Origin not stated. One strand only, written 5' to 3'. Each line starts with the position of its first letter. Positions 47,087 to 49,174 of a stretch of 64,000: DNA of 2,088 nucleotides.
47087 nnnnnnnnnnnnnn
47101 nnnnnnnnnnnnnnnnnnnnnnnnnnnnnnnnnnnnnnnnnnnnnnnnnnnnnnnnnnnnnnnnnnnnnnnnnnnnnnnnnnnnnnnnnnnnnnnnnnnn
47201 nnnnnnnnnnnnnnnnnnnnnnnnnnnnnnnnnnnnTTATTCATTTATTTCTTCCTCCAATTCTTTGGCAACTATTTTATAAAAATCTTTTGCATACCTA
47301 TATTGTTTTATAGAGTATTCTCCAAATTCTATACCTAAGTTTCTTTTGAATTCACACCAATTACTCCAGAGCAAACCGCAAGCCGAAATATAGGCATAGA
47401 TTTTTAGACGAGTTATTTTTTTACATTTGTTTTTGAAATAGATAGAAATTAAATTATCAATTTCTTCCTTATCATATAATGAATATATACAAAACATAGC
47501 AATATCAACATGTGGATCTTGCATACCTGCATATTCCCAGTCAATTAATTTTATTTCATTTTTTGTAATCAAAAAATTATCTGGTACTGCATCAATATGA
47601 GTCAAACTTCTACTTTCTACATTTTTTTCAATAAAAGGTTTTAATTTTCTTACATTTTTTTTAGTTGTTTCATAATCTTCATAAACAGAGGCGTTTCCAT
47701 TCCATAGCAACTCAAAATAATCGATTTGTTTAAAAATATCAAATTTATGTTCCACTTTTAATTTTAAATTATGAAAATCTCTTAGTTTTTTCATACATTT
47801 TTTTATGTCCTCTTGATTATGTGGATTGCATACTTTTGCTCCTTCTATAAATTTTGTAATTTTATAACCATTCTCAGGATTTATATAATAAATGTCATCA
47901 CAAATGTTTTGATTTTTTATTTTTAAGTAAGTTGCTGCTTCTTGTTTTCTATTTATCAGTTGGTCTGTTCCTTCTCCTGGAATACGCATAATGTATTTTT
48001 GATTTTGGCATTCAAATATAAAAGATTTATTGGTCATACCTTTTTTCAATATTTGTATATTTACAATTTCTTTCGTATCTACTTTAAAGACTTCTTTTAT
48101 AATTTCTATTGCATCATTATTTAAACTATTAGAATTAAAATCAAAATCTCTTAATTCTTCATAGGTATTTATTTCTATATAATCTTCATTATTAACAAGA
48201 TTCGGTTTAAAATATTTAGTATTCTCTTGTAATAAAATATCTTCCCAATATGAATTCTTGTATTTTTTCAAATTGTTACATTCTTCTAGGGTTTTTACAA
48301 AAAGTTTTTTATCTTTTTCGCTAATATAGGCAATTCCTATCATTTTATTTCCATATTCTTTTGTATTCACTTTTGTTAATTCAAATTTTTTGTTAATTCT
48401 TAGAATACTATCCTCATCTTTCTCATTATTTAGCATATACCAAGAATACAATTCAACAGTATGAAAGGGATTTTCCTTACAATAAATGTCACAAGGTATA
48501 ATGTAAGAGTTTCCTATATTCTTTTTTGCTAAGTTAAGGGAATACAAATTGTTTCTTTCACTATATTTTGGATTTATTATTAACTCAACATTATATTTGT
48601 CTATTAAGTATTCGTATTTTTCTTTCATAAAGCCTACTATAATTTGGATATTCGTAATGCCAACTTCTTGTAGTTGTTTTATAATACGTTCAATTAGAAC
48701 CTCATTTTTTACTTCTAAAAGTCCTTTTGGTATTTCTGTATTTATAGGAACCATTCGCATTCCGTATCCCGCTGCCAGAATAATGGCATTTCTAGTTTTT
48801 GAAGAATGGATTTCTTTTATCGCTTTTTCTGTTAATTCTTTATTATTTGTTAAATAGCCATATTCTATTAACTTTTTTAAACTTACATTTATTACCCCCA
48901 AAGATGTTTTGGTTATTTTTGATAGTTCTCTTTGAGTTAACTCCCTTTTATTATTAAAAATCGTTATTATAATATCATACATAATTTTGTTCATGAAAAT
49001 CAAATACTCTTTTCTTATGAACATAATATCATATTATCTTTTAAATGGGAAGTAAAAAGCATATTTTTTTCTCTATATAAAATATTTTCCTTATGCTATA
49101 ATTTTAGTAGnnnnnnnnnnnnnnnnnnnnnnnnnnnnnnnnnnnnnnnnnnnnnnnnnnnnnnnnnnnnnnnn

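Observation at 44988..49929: Phosphocholine decoration (lic) locus with a BCCT importer and a fused LicC/LicA enzyme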

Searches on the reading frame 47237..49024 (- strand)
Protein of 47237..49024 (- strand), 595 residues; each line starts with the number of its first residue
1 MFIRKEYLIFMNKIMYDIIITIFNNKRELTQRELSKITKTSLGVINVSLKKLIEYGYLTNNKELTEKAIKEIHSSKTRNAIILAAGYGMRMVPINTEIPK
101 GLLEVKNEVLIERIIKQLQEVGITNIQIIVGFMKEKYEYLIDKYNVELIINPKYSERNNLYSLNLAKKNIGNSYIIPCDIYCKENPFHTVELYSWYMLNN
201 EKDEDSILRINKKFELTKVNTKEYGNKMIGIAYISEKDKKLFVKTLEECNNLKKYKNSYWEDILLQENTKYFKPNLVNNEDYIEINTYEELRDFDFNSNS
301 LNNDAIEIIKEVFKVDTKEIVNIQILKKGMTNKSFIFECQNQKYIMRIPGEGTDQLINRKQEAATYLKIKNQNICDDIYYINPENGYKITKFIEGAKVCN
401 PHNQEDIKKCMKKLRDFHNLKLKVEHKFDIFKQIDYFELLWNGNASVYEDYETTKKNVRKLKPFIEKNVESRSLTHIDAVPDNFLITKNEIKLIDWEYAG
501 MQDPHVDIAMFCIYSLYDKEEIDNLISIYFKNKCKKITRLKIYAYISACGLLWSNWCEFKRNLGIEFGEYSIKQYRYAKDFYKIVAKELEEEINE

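Call 3: search_protein_families(library=pfam, proteins=[window:47237-49024:-], max_evalue=0.01)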
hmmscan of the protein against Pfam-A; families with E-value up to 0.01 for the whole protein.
window:47237-49024:- (595 aa): 8 families
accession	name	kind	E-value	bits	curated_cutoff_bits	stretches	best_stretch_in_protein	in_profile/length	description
PF01633.27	Choline_kinase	-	2.5e-19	70.1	29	1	324-520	2-214/300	Choline/ethanolamine kinase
PF01636.29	APH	-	9.5e-11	42.3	23.2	1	323-529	2-225/239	Phosphotransferase enzyme family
PF12804.13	NTP_transf_3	-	3.5e-10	40.7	27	1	80-181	1-97/160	MobA-like NTP transferase domain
PF00483.29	NTP_transferase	-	3.9e-07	30.3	21.2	1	80-183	2-114/245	Nucleotidyl transferase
PF13412.12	HTH_24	-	4.1e-06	26.7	21.9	1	11-58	1-47/48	Winged helix-turn-helix DNA-binding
PF13601.12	HTH_34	-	0.0019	18.8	27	1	19-68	5-54/80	Winged helix DNA-binding domain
PF24409.1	wHTH-PRTase_assc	-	0.0054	17.2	27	0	27-78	9-61/83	wHTH-PRTase associated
PF01128.25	IspD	-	0.0069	16.6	27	0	80-147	3-69/221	2-C-methyl-D-erythritol 4-phosphate cytidylyltransferase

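Call 4: search_protein_families(library=ncbifam, proteins=[window:47237-49024:-], max_evalue=0.01)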
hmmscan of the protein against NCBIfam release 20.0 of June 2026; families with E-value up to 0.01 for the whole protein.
window:47237-49024:- (595 aa): 35 families (the best 25 are shown)
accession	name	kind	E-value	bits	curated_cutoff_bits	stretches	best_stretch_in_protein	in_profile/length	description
NF041256.1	GntI_guanitoxin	equivalog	6.7e-31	107.6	357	1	307-540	3-243/282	guanitoxin biosynthesis pre-guanitoxin N-oxide kinase GntI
TIGR02721.1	ycfN_thiK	equivalog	4.2e-20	72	299.45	1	326-539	4-212/256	thiamine kinase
TIGR03992.1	Arch_glmU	subfamily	1e-15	57.6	292.1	1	79-185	2-112/393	bifunctional sugar-1-phosphate nucleotidylyltransferase/acetyltransferase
NF041135.1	IPPtranDIPPsyn_Thcocales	equivalog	2e-14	53.5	580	1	79-176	2-97/419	bifunctional L-myo-inositol-1-phosphate cytidylyltransferase/CDP-L-myo-inositol myo-inositolphosphotransferase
NF045665.1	NTPtran_DVU1551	equivalog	7.4e-13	48.2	315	1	79-156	2-74/359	DVU_1551 family NTP transferase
NF041313.1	UDPGP_AglF_Halo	equivalog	1.3e-12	47.7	400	1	79-146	2-70/234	UTP--glucose-1-phosphate uridylyltransferase AglF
NF045761.1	NAMPUrTaseMurU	equivalog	1.7e-11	44.4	250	1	80-140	3-63/226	N-acetylmuramate alpha-1-phosphate uridylyltransferase MurU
TIGR03310.1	matur_MocA_YgfJ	equivalog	2.1e-09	37.6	186.45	1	79-156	1-74/188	molybdenum cofactor cytidylyltransferase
TIGR01099.1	galU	equivalog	3.2e-09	36.8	326.8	1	78-157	2-78/261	UTP--glucose-1-phosphate uridylyltransferase GalU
TIGR01173.1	glmU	equivalog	1.6e-07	30.6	366.85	1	79-150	2-70/452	bifunctional UDP-N-acetylglucosamine diphosphorylase/glucosamine-1-phosphate N-acetyltransferase GlmU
NF007620.0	PRK10271.1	equivalog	2.4e-07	30.7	206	1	322-532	24-220/274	thiamine kinase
TIGR01208.1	rmlA_long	equivalog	4.5e-07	29.1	320.25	1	80-141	2-64/353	glucose-1-phosphate thymidylyltransferase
NF045697.1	MurNAcPUrMurU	equivalog_domain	7.1e-07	28.9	370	1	81-149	1-71/229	N-acetylmuramate alpha-1-phosphate uridylyltransferase MurU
NF041173.1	Sug_nt_acttase_Thmprot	equivalog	9.5e-07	28.1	600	1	80-187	3-113/405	bifunctional sugar-1-phosphate nucleotidylyltransferase/acetyltransferase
NF010934.1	PRK14354.1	equivalog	3.2e-06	25.9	450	1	79-141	1-60/447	bifunctional UDP-N-acetylglucosamine diphosphorylase/glucosamine-1-phosphate N-acetyltransferase GlmU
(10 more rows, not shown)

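Call 10: search_solved_structures(query=window:47237-49024:-, max_evalue=0.001, show_alignments=3)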
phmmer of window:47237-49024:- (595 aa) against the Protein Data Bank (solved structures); distinct sequences matched with E-value up to 0.001: 17.
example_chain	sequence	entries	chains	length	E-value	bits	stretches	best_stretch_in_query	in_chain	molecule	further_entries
4r77_B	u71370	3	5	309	1.4e-30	109.6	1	316-578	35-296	Choline kinase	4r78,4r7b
1jyk_A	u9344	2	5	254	3.1e-26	95.3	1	79-291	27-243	CTP:phosphocholine Cytidylyltransferase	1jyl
3dxq_A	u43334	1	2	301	3.7e-24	88.4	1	344-557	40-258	choline/ethanolamine kinase family protein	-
6pd1_A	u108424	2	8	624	1.5e-06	30.3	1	78-176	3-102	Nucleotidyl transferase/aminotransferase, class V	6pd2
3juj_A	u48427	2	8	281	3e-05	26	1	80-161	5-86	UDP-glucose pyrophosphorylase (GalU)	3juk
8f73_A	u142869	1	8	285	4.3e-05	25.5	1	78-146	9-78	UTP--glucose-1-phosphate uridylyltransferase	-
7b1r_A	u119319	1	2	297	7.1e-05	24.8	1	76-151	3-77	Probable UTP--glucose-1-phosphate uridylyltransferase YngB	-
7o2n_A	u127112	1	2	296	7.1e-05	24.8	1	76-151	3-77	Probable UTP--glucose-1-phosphate uridylyltransferase YngB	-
3mes_A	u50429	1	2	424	0.00013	23.9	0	474-547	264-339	Choline kinase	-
2e3d_A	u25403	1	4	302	0.00014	23.8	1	74-149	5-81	UTP--glucose-1-phosphate uridylyltransferase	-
4d48_A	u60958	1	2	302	0.00015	23.7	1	73-150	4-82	GLUCOSE-1-PHOSPHATE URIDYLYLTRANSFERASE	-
6jq8_A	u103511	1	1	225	0.00033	22.6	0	80-153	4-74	Putative 6-deoxy-D-mannoheptose pathway protein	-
5xhw_A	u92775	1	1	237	0.00037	22.4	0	79-153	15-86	Putative 6-deoxy-D-mannoheptose pathway protein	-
2ggo_A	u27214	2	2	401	0.00037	22.4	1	80-144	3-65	401aa long hypothetical glucose-1-phosphate thymidylyltransferase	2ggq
5z09_A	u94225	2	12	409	0.00042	22.2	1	80-146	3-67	Dual sugar-1-phosphate nucleotidylyltransferase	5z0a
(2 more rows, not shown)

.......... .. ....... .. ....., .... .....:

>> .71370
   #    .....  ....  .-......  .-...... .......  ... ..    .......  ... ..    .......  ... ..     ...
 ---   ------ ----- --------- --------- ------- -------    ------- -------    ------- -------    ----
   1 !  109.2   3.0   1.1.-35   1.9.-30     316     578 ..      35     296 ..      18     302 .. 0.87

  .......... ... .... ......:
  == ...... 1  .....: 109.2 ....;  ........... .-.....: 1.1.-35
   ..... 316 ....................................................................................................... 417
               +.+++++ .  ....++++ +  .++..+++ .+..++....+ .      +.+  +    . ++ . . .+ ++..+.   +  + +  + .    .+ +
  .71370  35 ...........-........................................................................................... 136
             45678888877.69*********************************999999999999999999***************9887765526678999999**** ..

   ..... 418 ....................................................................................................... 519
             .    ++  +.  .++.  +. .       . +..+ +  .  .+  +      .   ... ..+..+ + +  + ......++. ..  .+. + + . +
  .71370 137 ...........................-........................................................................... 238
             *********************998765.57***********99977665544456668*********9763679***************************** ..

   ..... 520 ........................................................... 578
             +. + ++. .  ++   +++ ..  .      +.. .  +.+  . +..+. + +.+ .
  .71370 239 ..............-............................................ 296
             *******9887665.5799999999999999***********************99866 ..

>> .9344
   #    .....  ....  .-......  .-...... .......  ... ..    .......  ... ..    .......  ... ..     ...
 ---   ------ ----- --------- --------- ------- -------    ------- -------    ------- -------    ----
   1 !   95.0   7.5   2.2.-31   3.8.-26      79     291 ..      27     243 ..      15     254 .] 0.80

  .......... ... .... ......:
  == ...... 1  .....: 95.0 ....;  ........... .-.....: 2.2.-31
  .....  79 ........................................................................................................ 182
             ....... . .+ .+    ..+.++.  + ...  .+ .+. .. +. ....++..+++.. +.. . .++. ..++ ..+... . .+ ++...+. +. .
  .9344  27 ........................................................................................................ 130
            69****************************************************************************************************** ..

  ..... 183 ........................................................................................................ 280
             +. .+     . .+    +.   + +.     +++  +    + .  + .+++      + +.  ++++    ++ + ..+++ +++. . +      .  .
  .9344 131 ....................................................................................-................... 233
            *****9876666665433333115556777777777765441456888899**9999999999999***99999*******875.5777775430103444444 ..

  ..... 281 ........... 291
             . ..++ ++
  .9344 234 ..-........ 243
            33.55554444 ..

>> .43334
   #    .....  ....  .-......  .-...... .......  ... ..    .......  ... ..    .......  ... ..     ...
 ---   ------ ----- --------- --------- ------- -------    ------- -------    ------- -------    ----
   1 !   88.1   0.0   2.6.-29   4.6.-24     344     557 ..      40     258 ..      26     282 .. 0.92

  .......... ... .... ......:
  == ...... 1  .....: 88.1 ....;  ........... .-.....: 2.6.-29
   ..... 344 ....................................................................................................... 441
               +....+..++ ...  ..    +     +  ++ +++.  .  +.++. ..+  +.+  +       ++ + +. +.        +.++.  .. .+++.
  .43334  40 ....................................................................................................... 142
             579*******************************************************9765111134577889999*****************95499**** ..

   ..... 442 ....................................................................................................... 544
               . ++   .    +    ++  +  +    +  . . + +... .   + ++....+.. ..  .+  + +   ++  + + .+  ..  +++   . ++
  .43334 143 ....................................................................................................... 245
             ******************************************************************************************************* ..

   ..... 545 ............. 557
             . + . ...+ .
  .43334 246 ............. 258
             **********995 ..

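Call 12: find_homologous_proteins(query=window:47237-49024:-, max_evalue=1e-10)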
Query window:47237-49024:- (595 aa): 8000 proteins with E <= 1e-10 among 8000 candidates; the best 120 are listed.
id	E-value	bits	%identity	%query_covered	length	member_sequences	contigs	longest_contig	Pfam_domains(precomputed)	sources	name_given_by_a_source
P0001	0.0e+0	1320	100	100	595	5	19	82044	PF00483.30,PF13412.13,PF01633.27,PF12804.14,PF01636.30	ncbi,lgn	-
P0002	7.9e-270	914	57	87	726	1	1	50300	PF00483.30,PF13412.13,PF01128.26,PF01633.27,PF12804.14,PF01636.30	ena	-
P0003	5.2e-258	875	65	98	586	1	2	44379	PF00483.30,PF13412.13,PF01633.27,PF12804.14,PF01636.30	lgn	-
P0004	3.7e-254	863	66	97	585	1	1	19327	PF01633.27,PF12804.14,PF01636.30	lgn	-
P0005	1.9e-251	854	66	97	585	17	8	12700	PF00483.30,PF13412.13,PF01633.27,PF02958.27,PF12804.14,PF01636.30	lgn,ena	-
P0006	3.6e-251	853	66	97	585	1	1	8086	PF00483.30,PF13412.13,PF01633.27,PF02958.27,PF12804.14,PF01636.30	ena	-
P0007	6.3e-251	852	66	97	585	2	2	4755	PF00483.30,PF13412.13,PF01633.27,PF02958.27,PF12804.14,PF01636.30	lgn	-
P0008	2.6e-250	850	66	97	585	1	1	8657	PF13412.13,PF01633.27,PF02958.27,PF12804.14,PF01636.30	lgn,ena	-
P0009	7.5e-250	849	66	97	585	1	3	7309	PF13412.13,PF01633.27,PF02958.27,PF12804.14,PF01636.30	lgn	-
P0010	7.5e-250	849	66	97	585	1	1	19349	PF13412.13,PF01633.27,PF02958.27,PF12804.14,PF01636.30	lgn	-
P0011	7.5e-250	849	66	97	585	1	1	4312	PF13412.13,PF01633.27,PF02958.27,PF12804.14,PF01636.30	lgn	-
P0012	1.0e-249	848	66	97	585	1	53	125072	PF13412.13,PF01633.27,PF02958.27,PF12804.14,PF01636.30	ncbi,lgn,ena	-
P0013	1.3e-249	848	66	97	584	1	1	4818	PF13412.13,PF01633.27,PF02958.27,PF12804.14,PF01636.30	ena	-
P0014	3.7e-249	846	65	97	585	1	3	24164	PF13412.13,PF01633.27,PF02958.27,PF12804.14,PF01636.30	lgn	-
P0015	1.3e-244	831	58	94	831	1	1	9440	PF00483.30,PF13412.13,PF01128.26,PF01633.27,PF02958.27,PF12804.14,PF01636.30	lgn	-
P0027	9.3e-231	785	54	97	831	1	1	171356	PF00483.30,PF13412.13,PF01128.26,PF01633.27,PF12804.14,PF01636.30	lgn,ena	-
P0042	9.9e-228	775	60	97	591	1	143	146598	PF00483.30,PF13412.13,PF01633.27,PF02958.27,PF12804.14,PF01636.30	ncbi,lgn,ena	-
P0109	1.2e-225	769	57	98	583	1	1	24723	PF00483.30,PF13412.13,PF01128.26,PF01633.27,PF12804.14,PF01636.30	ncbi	-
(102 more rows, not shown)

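Call 13: find_encoding_contigs(protein=window:47237-49024:-, flank=10000, max_places=6)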
Protein window:47237-49024:- (595 aa): 24 contigs read that carry it; 6 places shown.
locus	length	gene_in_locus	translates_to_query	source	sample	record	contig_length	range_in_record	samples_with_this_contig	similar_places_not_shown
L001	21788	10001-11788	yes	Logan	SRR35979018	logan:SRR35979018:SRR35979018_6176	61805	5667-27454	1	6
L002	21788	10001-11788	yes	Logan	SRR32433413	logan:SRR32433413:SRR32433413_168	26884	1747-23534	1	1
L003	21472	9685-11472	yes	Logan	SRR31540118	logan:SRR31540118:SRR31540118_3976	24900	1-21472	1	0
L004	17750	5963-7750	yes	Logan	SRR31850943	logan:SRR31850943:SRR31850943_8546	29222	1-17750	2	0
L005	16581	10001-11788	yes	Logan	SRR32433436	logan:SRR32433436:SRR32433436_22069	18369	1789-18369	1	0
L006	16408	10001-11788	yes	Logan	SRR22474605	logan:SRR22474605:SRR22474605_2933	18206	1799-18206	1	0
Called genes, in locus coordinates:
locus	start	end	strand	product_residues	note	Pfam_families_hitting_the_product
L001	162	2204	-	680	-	PF03816:LytR_cpsA_psr, PF03793:PASTA (weak)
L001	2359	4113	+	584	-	PF00404:Dockerin_1 (faint)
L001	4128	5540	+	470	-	PF12733:Cadherin-like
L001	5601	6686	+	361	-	PF00953:Glycos_transf_4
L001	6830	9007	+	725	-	PF13439:Glyco_transf_4, PF00534:Glycos_transf_1, PF13524:Glyco_trans_1_2, PF13692:Glyco_trans_1_4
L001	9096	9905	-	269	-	PF04991:LicD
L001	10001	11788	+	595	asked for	PF13412:HTH_24 (weak), PF00483:NTP_transferase (weak), PF12804:NTP_transf_3, PF01633:Choline_kinase, PF01636:APH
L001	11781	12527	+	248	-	PF00483:NTP_transferase, PF12804:NTP_transf_3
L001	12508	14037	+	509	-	PF02028:BCCT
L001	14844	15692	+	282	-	PF00535:Glycos_transf_2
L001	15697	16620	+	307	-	PF04765:TOD1_MUCI70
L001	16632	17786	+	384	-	PF09314:DUF1972, PF00534:Glycos_transf_1 (weak)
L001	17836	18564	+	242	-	PF13555:AAA_29 (weak), PF00005:ABC_tran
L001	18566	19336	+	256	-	PF01061:ABC2_membrane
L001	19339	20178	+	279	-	PF00535:Glycos_transf_2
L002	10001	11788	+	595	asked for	PF13412:HTH_24 (weak), PF00483:NTP_transferase (weak), PF12804:NTP_transf_3, PF01633:Choline_kinase, PF01636:APH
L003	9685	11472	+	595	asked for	PF13412:HTH_24 (weak), PF00483:NTP_transferase (weak), PF12804:NTP_transf_3, PF01633:Choline_kinase, PF01636:APH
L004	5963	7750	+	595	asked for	PF13412:HTH_24 (weak), PF00483:NTP_transferase (weak), PF12804:NTP_transf_3, PF01633:Choline_kinase, PF01636:APH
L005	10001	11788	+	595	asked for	PF13412:HTH_24 (weak), PF00483:NTP_transferase (weak), PF12804:NTP_transf_3, PF01633:Choline_kinase, PF01636:APH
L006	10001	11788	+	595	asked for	PF13412:HTH_24 (weak), PF00483:NTP_transferase (weak), PF12804:NTP_transf_3, PF01633:Choline_kinase, PF01636:APH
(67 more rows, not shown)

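Call 14: list_cluster_members(proteins=[P0001, P0012, P0042, P0109, P0027])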
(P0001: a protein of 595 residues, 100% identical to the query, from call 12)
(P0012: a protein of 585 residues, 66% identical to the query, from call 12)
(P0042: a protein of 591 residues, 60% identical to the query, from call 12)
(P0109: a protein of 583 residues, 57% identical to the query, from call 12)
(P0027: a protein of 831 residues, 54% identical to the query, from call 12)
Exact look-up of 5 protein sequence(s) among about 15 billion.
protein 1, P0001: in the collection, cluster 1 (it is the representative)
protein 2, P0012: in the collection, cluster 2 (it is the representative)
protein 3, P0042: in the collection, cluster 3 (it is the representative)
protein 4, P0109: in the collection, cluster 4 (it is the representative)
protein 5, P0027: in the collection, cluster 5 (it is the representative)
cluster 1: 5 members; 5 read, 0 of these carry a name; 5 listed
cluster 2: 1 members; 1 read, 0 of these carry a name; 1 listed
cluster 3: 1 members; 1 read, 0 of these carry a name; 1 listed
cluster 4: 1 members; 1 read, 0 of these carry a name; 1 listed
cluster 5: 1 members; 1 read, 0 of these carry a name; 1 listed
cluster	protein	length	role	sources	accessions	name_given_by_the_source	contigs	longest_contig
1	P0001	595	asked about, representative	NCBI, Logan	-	-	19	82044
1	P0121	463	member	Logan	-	-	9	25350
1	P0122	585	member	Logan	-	-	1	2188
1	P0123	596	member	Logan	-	-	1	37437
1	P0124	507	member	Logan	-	-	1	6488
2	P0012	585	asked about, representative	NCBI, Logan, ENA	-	-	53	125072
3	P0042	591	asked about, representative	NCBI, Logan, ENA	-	-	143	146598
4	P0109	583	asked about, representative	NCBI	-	-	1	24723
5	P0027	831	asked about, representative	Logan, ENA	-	-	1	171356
